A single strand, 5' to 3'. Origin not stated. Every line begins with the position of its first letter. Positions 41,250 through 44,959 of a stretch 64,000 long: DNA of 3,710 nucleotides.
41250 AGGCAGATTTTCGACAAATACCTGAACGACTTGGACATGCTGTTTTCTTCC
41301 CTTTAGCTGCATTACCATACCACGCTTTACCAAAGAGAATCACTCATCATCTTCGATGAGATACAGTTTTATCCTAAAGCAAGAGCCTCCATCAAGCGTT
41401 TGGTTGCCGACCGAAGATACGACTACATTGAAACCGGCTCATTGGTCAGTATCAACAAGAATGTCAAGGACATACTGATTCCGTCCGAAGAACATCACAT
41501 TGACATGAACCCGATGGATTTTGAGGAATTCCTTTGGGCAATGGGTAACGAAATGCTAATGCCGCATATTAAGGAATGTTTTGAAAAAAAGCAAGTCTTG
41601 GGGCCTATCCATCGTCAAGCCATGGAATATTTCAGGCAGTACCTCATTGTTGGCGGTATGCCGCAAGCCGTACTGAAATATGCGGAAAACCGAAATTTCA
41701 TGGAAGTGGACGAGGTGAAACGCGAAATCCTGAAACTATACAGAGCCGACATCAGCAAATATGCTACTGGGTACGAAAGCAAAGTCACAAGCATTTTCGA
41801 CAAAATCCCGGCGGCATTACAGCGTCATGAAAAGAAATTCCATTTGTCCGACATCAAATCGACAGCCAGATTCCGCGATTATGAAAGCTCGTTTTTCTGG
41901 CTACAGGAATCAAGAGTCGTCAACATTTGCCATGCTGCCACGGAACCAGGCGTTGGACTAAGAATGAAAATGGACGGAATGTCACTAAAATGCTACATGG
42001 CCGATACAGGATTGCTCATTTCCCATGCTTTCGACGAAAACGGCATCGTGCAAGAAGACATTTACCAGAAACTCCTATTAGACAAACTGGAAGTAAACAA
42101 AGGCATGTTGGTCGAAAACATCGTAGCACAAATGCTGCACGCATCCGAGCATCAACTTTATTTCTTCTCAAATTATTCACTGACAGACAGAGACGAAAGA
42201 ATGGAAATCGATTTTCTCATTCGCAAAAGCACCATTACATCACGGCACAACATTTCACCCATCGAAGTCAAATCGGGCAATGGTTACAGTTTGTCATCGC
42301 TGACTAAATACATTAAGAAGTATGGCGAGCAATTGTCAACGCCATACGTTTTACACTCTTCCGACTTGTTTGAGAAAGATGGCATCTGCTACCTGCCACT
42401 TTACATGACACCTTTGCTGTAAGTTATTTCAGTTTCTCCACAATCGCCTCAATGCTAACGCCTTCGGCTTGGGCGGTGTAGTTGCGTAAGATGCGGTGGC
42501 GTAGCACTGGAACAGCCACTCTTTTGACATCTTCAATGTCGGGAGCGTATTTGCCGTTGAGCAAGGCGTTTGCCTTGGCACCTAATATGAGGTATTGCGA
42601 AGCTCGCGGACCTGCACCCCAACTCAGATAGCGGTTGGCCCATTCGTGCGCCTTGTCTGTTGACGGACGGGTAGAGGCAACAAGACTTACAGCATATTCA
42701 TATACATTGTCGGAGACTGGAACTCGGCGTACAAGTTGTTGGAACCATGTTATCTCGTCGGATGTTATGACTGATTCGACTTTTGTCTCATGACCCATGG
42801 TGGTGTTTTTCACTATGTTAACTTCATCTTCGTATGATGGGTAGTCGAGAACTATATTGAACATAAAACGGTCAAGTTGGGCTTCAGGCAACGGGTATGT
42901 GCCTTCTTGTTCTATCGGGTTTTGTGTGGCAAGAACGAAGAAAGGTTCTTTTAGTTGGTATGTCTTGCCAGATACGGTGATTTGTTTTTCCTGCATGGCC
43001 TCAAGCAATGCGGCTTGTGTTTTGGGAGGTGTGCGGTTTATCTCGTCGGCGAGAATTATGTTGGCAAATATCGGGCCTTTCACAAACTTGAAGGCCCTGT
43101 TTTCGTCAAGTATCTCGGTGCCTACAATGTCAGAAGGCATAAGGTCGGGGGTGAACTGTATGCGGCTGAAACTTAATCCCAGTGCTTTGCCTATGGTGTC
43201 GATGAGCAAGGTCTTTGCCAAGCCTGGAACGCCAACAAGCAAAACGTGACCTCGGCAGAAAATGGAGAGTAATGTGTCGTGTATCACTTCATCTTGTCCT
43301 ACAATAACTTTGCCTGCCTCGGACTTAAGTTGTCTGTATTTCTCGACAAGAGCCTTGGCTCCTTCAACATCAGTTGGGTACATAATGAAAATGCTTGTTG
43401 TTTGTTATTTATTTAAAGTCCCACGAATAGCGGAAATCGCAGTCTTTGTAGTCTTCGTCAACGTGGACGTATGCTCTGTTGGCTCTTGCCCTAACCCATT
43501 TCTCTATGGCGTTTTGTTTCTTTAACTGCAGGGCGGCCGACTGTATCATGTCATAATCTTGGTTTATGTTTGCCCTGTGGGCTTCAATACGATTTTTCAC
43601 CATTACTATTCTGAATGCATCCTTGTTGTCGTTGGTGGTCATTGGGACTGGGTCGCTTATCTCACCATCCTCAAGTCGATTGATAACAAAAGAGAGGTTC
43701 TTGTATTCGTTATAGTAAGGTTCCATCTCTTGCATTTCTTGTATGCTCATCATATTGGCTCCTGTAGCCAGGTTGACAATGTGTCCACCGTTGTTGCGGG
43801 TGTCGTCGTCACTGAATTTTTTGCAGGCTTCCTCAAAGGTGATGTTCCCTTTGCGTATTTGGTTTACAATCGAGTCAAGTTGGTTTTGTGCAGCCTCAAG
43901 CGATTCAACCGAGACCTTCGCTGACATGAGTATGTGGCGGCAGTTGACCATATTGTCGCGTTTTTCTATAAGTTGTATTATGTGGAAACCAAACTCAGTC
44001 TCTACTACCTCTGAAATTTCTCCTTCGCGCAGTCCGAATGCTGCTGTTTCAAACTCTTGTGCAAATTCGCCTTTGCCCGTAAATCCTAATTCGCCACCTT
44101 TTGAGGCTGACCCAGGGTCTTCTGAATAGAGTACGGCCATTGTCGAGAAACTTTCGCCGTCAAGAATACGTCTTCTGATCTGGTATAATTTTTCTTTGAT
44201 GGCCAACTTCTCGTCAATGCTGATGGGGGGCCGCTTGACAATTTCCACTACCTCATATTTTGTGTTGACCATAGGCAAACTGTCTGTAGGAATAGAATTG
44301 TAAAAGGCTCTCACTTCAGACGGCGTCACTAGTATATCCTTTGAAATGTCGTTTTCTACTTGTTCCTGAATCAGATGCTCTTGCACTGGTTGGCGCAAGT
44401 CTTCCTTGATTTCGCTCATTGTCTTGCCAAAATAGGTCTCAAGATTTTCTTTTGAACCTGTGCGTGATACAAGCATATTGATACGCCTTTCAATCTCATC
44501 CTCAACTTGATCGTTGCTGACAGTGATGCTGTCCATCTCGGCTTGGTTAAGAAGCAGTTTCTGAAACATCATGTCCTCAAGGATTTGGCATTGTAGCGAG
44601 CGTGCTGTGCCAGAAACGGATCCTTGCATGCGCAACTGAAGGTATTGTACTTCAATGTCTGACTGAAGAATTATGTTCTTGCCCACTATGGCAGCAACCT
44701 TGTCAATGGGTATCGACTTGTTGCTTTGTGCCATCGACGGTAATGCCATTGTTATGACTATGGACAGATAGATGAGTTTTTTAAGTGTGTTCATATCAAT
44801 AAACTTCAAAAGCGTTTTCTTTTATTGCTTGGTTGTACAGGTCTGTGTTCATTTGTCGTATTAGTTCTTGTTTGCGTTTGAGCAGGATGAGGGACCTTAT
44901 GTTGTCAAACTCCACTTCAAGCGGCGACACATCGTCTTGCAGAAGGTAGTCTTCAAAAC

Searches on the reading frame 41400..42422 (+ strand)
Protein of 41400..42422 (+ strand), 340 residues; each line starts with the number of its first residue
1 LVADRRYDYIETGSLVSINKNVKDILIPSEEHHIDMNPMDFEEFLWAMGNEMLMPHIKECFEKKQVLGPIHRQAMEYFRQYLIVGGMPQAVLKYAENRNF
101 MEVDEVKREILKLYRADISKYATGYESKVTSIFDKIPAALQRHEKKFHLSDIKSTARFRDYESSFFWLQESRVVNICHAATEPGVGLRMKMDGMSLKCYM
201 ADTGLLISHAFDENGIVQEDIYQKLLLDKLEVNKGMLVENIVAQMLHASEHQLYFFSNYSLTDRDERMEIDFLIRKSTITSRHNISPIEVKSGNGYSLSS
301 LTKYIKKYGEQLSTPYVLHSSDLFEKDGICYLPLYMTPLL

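Call 13: search_protein_families(library=pfam, proteins=[window:41400-42422:+], max_evalue=0.001)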
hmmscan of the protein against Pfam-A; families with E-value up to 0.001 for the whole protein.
window:41400-42422:+ (340 aa): 1 family
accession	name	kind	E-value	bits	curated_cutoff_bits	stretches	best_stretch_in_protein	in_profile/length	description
PF13635.12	DUF4143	-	1.3e-20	74.2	28.1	1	116-293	2-160/160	Domain of unknown function (DUF4143)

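Call 97: search_protein_families(library=padloc, proteins=[window:41400-42422:+], max_evalue=0.001)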
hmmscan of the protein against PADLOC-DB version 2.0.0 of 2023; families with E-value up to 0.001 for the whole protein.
window:41400-42422:+ (340 aa): 5 families
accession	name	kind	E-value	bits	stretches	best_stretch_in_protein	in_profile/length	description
PDLC04792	PDC-S01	-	4e-82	274.2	1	1-339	108-432/452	-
PDLC04786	PDC-S01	-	1.3e-78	262.7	1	5-337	114-429/439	-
PDLC04788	PDC-S01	-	4.2e-48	162.4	1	32-313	138-403/448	-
PDLC04787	PDC-S01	-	3.1e-07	27.6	1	6-111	119-207/412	-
PDLC04791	PDC-S01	-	0.0001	19.2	1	232-311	299-370/395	-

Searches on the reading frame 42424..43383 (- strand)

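Call 13: search_protein_families(library=pfam, proteins=[window:42424-43383:-], max_evalue=0.001)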
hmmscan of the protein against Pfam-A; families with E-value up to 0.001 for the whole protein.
window:42424-43383:- (319 aa): 8 families
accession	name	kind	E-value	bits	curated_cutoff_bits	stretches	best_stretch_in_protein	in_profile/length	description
PF07726.17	AAA_3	-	6.9e-66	220.5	27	1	46-175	1-131/131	ATPase family associated with various cellular activities (AAA)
PF17863.7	AAA_lid_2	-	5.5e-15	55.3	22.7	1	249-317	5-73/74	AAA lid domain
PF07728.20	AAA_5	-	6.1e-15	55.9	22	1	46-173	1-139/139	AAA domain (dynein-related subfamily)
PF20030.5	bpMoxR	-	1.1e-08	34.9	27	1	17-192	4-179/205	MoxR domain in the MoxR-vWA-beta-propeller ternary systems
PF00004.35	AAA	-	4.3e-07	30.9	21.2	1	47-157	1-111/131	ATPase family associated with various cellular activities (AAA)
PF00493.29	MCM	-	1.5e-05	24.7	23.3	1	41-158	54-175/224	MCM P-loop domain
PF05496.18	RuvB_N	-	0.0006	20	27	0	45-137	34-115/159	Holliday junction DNA helicase RuvB P-loop domain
PF00158.32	Sigma54_activat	-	0.00092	19.4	20.2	0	109-157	96-145/168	Sigma-54 interaction domain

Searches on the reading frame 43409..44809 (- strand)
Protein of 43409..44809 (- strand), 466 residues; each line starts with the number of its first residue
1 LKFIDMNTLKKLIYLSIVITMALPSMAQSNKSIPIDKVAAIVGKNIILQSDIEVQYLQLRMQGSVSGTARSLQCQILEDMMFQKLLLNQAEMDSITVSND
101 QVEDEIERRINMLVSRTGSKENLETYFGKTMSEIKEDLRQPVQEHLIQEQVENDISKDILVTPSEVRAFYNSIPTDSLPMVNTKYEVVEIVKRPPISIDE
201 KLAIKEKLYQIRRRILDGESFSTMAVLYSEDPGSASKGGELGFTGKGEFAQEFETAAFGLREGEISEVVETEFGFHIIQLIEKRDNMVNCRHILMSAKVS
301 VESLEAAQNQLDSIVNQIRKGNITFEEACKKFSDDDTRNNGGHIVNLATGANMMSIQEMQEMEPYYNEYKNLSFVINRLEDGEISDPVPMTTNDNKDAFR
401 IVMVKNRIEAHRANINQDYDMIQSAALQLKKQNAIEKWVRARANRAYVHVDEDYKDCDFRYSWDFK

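Call 13: search_protein_families(library=pfam, proteins=[window:43409-44809:-], max_evalue=0.001)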
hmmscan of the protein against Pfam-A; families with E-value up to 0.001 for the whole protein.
window:43409-44809:- (466 aa): 7 families
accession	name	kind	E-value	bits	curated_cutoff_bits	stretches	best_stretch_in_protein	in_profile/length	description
PF00639.27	Rotamase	-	4.6e-36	124.1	21.7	2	199-281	13-96/97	PPIC-type PPIASE domain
PF13616.12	Rotamase_3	-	1.3e-34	119.7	22.5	2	200-284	32-116/116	PPIC-type PPIASE domain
PF13145.12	Rotamase_2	-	2.8e-09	38.2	27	1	161-284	1-109/121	PPIC-type PPIASE domain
PF09312.16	SurA_N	-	1.2e-07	32.4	30.8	1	35-108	1-78/118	SurA N-terminal domain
PF13624.11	SurA_N_3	-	3.8e-06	27.3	27.2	1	10-108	14-119/162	SurA-like N-terminal domain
PF13623.11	SurA_N_2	-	0.00046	20.5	28.5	0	33-110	38-122/145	SurA-like N-terminal domain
PF02609.21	Exonuc_VII_S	-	0.00071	20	24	0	305-332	2-29/52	Exonuclease VII small subunit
